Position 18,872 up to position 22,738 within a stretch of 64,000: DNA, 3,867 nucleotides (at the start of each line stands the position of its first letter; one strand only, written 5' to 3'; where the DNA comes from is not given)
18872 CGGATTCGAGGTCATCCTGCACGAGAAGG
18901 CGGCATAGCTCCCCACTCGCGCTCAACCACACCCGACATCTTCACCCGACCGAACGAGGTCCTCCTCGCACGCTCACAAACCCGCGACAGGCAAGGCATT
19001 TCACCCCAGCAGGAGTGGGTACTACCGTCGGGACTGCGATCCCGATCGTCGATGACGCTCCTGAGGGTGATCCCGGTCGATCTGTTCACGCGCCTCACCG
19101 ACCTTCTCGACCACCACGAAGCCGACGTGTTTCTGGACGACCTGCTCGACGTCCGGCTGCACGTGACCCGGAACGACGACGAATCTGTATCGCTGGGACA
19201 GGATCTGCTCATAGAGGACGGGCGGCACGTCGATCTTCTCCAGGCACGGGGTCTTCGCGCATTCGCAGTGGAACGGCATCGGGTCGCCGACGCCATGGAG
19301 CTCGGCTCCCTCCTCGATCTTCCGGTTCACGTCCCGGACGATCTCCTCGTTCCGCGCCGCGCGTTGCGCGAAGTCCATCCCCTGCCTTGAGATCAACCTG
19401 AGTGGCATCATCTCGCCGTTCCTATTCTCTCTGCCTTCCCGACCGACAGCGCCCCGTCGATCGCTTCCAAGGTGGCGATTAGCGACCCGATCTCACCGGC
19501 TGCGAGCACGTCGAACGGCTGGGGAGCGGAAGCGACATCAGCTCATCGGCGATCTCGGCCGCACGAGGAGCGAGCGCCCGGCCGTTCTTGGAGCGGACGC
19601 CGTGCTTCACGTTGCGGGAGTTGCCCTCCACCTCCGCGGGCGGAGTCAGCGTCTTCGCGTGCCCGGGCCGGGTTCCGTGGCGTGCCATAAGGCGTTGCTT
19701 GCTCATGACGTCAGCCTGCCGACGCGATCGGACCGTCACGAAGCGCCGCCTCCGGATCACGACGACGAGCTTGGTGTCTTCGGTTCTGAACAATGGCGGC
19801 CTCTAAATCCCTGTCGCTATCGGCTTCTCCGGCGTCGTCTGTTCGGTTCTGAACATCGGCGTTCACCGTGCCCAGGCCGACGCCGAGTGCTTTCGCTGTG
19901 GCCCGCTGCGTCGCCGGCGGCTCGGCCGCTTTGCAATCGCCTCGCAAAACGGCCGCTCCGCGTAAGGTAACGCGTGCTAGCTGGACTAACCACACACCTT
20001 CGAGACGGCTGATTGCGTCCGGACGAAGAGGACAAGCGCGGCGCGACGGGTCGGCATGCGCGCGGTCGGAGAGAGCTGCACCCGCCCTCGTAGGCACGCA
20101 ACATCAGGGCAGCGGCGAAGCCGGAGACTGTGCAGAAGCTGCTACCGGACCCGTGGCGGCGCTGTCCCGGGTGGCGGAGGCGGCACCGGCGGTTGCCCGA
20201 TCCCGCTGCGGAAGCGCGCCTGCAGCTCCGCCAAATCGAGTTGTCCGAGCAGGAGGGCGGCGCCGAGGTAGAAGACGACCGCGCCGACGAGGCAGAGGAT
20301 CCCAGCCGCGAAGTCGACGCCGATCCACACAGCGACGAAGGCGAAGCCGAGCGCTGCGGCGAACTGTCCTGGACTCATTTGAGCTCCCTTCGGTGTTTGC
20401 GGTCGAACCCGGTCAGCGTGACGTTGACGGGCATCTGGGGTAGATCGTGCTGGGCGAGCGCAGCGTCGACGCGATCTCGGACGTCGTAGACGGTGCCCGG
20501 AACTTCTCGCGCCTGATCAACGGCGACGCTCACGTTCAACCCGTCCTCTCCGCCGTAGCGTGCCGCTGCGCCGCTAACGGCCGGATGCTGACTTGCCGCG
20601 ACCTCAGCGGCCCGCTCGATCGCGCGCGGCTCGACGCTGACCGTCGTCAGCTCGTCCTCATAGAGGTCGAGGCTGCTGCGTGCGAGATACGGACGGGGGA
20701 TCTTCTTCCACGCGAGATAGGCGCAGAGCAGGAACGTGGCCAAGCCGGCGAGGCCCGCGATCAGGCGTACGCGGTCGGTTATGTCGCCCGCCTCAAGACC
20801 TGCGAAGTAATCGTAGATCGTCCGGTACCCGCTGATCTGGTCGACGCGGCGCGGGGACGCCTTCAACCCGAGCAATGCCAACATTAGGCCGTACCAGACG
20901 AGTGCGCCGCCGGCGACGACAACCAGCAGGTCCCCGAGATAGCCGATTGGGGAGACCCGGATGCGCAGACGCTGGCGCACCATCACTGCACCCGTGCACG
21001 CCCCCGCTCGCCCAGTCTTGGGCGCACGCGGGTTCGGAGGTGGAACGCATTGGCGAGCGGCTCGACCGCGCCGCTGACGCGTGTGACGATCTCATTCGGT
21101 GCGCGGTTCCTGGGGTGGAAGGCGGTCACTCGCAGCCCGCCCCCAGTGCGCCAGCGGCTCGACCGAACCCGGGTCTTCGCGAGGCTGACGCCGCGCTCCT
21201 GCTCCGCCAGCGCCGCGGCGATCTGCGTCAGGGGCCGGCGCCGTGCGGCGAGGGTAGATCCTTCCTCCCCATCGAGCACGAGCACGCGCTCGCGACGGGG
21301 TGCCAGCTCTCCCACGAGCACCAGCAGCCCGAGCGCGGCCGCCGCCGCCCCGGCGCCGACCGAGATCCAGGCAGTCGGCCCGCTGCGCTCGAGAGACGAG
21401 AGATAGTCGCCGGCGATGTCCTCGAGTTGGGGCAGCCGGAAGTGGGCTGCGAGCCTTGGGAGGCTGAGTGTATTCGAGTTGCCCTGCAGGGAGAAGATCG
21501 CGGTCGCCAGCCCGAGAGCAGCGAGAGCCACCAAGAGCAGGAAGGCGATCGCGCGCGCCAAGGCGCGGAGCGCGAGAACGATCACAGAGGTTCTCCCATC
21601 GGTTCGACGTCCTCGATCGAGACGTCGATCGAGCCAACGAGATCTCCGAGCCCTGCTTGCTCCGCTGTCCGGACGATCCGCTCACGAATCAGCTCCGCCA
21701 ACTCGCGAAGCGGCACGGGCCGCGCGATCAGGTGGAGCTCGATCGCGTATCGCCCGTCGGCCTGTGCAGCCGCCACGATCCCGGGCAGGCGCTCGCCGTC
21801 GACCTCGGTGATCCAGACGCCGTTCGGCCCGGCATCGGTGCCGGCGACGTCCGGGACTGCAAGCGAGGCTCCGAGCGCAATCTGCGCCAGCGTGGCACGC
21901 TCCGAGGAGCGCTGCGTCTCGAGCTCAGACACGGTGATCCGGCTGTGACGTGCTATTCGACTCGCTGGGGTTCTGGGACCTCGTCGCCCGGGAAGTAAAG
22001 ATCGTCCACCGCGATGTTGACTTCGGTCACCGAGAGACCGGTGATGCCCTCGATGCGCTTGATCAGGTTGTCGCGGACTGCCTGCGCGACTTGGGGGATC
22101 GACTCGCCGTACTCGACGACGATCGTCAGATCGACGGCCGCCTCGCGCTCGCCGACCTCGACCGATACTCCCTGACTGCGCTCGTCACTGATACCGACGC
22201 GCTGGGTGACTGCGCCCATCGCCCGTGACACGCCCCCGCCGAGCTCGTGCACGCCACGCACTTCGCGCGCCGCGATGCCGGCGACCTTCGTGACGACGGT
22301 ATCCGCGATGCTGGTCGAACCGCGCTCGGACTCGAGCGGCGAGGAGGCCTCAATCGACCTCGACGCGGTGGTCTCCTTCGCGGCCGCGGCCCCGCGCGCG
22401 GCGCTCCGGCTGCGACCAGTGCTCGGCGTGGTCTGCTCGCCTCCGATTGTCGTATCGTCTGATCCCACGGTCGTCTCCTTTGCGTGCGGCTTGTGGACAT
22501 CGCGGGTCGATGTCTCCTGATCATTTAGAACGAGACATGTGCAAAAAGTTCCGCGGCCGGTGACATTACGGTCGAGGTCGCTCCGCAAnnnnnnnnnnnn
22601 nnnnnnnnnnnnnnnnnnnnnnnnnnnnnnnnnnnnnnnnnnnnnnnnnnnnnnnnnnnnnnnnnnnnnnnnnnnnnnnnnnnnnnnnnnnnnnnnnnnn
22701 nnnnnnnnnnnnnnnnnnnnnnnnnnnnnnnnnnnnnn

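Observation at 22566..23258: Soluble anti-sigma factor (HxxxCxxC) fused to a complete Asp23 domain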

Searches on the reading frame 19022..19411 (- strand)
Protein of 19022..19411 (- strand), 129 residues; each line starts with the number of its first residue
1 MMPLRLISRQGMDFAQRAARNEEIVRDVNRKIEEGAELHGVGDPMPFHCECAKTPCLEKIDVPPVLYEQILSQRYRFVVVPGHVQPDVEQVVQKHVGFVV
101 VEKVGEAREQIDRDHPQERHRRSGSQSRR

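Call 3: search_protein_families(library=pfam, proteins=[window:19022-19411:-], max_evalue=0.1)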
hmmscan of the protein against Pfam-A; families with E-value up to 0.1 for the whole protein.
window:19022-19411:- (129 aa): 0 families

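Call 4: search_protein_families(library=ncbifam, proteins=[window:19022-19411:-], max_evalue=0.1)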
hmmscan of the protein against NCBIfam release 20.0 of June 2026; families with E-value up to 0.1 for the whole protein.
window:19022-19411:- (129 aa): 0 families

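Call 83: search_protein_families(library=pfam, proteins=[window:19022-19411:-], max_evalue=1)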
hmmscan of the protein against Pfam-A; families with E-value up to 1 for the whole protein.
window:19022-19411:- (129 aa): 1 family
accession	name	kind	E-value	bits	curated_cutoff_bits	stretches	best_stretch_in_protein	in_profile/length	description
PF24356.1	WH_PARP12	-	0.16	12.3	27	0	60-83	33-56/70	PARP12 winged helix domain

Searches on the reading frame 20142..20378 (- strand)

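Call 3: search_protein_families(library=pfam, proteins=[window:20142-20378:-], max_evalue=0.1)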
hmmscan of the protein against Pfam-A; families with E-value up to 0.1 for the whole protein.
window:20142-20378:- (78 aa): 3 families
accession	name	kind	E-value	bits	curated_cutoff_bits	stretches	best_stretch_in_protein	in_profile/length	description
PF11029.13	DAZAP2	-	0.034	15.5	25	1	54-74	78-97/131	DAZ associated protein 2 (DAZAP2)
PF05038.18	Cytochrom_B558a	-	0.072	13.1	25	1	13-71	94-158/184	Cytochrome Cytochrome b558 alpha-subunit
PF23933.1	DUF7269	-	0.094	13.2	29.1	1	4-71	2-69/162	Family of unknown function (DUF7269)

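Call 4: search_protein_families(library=ncbifam, proteins=[window:20142-20378:-], max_evalue=0.1)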
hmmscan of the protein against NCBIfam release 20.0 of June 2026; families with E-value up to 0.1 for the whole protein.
window:20142-20378:- (78 aa): 0 families

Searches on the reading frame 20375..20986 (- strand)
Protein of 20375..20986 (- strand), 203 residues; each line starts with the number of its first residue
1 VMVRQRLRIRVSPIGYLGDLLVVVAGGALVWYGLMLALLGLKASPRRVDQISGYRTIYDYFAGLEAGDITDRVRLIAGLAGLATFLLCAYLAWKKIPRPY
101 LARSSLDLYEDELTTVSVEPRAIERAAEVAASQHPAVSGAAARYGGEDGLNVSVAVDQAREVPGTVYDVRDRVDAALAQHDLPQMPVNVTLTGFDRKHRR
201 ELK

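Call 3: search_protein_families(library=pfam, proteins=[window:20375-20986:-], max_evalue=0.1)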
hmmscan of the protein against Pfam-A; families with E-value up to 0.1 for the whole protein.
window:20375-20986:- (203 aa): 1 family
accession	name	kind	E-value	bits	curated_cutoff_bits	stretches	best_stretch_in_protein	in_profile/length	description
PF19803.4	DUF6286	-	0.02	15.8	35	1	113-185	30-100/108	Family of unknown function (DUF6286)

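Call 4: search_protein_families(library=ncbifam, proteins=[window:20375-20986:-], max_evalue=0.1)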
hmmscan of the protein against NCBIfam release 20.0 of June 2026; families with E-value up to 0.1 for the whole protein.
window:20375-20986:- (203 aa): 0 families

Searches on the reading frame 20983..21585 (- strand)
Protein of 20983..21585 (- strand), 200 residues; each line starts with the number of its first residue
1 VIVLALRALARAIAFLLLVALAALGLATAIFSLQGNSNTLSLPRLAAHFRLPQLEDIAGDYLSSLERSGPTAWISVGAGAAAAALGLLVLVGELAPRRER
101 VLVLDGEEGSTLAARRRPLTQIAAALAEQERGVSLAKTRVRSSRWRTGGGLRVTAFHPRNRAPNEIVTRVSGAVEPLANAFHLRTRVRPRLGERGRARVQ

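Call 3: search_protein_families(library=pfam, proteins=[window:20983-21585:-], max_evalue=0.1)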
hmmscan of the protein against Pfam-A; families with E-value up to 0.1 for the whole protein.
window:20983-21585:- (200 aa): 1 family
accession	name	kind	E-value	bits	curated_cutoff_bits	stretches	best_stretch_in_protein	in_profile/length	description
PF19803.4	DUF6286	-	2.2e-05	25.3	35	1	84-188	1-106/108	Family of unknown function (DUF6286)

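Call 4: search_protein_families(library=ncbifam, proteins=[window:20983-21585:-], max_evalue=0.1)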
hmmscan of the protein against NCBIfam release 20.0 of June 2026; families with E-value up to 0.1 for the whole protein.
window:20983-21585:- (200 aa): 1 family
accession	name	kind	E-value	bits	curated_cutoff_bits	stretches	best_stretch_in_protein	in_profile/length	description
NF033218.1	anchor_AmaP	equivalog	0.0025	17.6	55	1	9-142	4-117/166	alkaline shock response membrane anchor protein AmaP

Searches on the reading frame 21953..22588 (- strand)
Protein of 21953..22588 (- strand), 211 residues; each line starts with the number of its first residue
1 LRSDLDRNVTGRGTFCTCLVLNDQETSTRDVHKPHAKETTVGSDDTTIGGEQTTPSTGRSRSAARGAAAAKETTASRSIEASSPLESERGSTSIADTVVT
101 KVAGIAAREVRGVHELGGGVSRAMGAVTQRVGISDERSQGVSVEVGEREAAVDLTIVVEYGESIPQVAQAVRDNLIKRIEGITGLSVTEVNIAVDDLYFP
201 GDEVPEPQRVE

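Call 3: search_protein_families(library=pfam, proteins=[window:21953-22588:-], max_evalue=0.1)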
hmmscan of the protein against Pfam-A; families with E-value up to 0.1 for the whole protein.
window:21953-22588:- (211 aa): 1 family
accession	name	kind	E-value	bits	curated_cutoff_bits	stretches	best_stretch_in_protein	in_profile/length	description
PF03780.18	Asp23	-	1.1e-27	97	28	1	89-197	2-107/108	Asp23 family, cell envelope-related function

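Call 4: search_protein_families(library=ncbifam, proteins=[window:21953-22588:-], max_evalue=0.1)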
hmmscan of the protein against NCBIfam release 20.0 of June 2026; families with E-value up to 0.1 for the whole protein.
window:21953-22588:- (211 aa): 1 family
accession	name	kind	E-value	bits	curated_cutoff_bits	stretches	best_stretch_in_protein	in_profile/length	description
NF033218.1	anchor_AmaP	equivalog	0.0077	16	55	1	139-194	111-166/166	alkaline shock response membrane anchor protein AmaP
